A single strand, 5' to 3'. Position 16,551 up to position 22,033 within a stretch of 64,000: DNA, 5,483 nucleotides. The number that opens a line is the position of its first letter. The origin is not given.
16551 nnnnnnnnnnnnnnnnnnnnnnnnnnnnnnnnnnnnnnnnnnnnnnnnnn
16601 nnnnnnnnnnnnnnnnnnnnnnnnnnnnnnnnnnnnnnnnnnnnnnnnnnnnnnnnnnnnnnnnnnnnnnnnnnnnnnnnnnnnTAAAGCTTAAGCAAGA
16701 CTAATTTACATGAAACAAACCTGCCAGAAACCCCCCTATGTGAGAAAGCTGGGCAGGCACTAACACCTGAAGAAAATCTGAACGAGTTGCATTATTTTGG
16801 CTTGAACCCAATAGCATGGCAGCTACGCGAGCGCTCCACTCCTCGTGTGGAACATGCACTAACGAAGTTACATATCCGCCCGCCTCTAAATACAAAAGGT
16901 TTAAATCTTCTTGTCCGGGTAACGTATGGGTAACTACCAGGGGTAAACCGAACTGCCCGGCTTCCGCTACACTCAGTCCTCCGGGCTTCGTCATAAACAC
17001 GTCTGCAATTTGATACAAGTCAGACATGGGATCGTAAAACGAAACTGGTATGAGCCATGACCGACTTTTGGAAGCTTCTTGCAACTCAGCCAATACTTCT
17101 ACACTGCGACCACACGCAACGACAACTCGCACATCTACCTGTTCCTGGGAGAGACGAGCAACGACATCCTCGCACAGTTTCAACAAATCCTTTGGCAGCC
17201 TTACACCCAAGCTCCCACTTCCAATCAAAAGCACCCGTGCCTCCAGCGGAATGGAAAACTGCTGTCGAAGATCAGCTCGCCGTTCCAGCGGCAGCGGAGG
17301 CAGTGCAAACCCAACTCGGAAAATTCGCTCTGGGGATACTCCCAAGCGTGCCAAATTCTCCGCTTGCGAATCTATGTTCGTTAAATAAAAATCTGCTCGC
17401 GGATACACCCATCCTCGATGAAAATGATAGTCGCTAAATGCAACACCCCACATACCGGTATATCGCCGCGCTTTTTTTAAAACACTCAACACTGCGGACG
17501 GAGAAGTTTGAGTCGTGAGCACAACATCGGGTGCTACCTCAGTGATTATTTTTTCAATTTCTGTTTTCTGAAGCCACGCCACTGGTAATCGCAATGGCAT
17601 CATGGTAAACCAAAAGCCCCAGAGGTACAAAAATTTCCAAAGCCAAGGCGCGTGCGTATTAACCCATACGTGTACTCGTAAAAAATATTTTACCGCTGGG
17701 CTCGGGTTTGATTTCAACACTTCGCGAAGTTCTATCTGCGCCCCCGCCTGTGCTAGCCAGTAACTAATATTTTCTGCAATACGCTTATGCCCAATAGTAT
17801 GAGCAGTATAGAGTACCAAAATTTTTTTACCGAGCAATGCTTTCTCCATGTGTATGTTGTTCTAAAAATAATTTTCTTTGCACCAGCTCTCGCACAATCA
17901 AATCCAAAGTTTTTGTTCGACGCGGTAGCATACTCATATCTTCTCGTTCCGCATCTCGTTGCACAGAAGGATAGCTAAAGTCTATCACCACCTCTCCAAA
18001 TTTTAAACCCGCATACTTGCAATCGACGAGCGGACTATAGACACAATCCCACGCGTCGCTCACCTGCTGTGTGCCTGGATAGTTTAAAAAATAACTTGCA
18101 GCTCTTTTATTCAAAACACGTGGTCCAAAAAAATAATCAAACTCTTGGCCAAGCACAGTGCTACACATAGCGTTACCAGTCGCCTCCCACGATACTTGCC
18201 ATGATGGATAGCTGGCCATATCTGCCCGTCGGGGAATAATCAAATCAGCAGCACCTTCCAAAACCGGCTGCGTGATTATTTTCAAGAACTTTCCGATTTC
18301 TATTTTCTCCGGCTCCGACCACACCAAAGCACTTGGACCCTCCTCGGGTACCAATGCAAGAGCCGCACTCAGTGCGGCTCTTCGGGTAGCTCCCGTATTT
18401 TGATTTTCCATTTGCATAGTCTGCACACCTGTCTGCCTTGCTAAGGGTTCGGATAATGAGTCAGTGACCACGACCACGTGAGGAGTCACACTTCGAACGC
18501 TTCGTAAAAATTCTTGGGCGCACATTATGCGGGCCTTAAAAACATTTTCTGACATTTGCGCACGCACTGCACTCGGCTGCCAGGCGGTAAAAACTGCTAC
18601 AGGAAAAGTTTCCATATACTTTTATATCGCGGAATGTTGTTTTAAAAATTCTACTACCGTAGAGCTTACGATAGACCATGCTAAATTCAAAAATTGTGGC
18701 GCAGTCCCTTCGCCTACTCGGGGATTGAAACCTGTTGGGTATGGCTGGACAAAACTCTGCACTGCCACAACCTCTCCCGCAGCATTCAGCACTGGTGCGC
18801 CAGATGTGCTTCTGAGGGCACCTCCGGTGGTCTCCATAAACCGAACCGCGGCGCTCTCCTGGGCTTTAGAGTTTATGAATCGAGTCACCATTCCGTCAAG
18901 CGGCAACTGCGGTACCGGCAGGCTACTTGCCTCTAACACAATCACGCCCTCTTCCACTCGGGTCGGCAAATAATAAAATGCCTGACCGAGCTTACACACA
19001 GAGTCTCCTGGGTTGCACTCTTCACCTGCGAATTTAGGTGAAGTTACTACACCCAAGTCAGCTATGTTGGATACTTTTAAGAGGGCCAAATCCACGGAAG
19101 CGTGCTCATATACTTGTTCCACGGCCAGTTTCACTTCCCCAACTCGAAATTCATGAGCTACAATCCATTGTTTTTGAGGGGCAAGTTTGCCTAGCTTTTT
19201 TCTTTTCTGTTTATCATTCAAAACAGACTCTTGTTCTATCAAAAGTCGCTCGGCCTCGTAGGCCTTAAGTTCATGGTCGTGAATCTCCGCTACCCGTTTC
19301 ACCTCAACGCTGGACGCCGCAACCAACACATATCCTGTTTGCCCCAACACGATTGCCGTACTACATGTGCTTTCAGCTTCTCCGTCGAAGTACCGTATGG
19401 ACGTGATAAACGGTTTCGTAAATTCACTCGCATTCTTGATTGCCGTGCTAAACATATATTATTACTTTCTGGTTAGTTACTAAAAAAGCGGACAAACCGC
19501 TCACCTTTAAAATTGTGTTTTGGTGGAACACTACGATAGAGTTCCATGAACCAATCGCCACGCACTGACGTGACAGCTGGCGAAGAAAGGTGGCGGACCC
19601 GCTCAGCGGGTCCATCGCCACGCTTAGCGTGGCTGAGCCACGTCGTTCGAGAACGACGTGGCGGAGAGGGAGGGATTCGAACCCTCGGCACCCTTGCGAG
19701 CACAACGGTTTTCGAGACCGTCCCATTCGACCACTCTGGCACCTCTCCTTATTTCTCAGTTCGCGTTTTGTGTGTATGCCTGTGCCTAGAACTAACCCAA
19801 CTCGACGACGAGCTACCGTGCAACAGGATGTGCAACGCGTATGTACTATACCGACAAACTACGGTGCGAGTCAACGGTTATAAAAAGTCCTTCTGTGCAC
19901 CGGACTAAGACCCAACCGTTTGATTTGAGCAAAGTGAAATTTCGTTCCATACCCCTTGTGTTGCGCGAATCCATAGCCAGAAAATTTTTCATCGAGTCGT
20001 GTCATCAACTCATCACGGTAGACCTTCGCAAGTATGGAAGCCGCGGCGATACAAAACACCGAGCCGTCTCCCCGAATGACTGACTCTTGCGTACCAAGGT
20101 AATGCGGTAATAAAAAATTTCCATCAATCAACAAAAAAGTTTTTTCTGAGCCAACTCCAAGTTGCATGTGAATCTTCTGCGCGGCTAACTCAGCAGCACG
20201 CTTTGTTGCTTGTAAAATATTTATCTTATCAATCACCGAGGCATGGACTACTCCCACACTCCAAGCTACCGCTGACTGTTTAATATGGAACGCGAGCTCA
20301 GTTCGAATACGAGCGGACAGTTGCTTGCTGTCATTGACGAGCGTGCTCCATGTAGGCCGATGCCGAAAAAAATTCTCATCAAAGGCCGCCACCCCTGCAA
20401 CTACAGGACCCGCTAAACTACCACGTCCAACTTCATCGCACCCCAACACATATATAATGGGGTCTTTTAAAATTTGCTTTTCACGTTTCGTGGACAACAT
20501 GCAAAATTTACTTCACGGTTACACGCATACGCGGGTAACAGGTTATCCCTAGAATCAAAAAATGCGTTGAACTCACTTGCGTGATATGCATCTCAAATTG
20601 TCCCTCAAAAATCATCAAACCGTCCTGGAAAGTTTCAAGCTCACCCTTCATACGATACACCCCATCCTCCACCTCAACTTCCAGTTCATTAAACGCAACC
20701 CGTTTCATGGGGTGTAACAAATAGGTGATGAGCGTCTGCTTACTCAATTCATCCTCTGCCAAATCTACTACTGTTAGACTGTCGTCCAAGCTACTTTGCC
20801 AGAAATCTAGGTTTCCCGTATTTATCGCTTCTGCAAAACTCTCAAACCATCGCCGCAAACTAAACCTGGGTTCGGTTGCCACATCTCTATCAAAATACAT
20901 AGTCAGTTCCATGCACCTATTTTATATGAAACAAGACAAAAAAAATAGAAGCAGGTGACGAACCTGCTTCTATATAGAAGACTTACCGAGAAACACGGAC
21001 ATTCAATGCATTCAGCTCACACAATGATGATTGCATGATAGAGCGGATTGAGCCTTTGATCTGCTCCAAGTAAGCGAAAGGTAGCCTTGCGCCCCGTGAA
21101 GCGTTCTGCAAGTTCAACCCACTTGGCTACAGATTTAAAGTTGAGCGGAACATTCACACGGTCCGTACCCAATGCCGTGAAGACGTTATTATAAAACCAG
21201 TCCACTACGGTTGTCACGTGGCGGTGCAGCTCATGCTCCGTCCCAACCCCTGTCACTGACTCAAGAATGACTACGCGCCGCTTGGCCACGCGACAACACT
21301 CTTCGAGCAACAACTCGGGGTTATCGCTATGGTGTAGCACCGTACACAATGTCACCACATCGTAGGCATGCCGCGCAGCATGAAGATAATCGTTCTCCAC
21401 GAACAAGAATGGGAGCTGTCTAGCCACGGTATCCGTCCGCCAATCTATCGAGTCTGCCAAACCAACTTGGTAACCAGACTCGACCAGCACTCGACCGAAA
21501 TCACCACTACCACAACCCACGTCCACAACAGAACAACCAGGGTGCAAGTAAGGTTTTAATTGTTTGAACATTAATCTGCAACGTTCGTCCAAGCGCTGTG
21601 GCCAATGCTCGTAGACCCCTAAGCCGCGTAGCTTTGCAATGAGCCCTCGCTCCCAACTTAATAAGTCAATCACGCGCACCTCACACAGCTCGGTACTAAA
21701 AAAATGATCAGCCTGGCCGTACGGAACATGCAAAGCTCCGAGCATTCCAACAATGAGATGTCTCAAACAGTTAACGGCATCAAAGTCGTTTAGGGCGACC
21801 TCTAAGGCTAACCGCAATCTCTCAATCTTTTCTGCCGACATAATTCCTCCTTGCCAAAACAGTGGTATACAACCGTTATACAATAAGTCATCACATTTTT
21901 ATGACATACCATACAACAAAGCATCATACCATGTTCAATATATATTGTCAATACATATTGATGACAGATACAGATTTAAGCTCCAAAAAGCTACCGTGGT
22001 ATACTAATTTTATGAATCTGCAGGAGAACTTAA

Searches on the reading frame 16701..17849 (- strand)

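Call 36: search_protein_families(library=pfam, proteins=[window:16701-17849:-], max_evalue=0.0001)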
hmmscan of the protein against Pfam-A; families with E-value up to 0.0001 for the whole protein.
window:16701-17849:- (382 aa): 4 families
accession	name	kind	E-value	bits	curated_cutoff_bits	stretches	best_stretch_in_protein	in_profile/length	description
PF06925.17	MGDG_synth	-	8.3e-09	36.2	25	1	38-180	21-166/169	Monogalactosyldiacylglycerol (MGDG) synthase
PF04101.22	Glyco_tran_28_C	-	1.9e-06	28.5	22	1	220-306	12-96/166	Glycosyltransferase family 28 C-terminal domain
PF00534.26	Glycos_transf_1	-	1.6e-05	24.9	26.4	1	228-316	35-130/172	Glycosyl transferases group 1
PF13579.12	Glyco_trans_4_4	-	5e-05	24.1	29.7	0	23-179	5-155/158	Glycosyl transferase 4-like domain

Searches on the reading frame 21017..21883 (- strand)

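Call 36: search_protein_families(library=pfam, proteins=[window:21017-21883:-], max_evalue=0.0001)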
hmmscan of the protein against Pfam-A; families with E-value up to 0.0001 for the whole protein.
window:21017-21883:- (288 aa): 6 families
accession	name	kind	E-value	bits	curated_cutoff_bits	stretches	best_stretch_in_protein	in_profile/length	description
PF13489.12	Methyltransf_23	-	1e-08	35.5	27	1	100-208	7-117/164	Methyltransferase domain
PF08241.18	Methyltransf_11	-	2.6e-08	34.8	21.2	1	120-203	1-90/95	Methyltransferase domain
PF07021.18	MetW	-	4.3e-08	33.5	21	1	106-206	4-108/193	Methionine biosynthesis protein MetW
PF13847.12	Methyltransf_31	-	1.3e-06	28.6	27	1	114-223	2-122/145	Methyltransferase domain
PF13649.12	Methyltransf_25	-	1.7e-06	29.1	27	1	119-201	1-94/97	Methyltransferase domain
PF08242.18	Methyltransf_12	-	4.7e-06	27.7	30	1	120-202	1-94/98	Methyltransferase domain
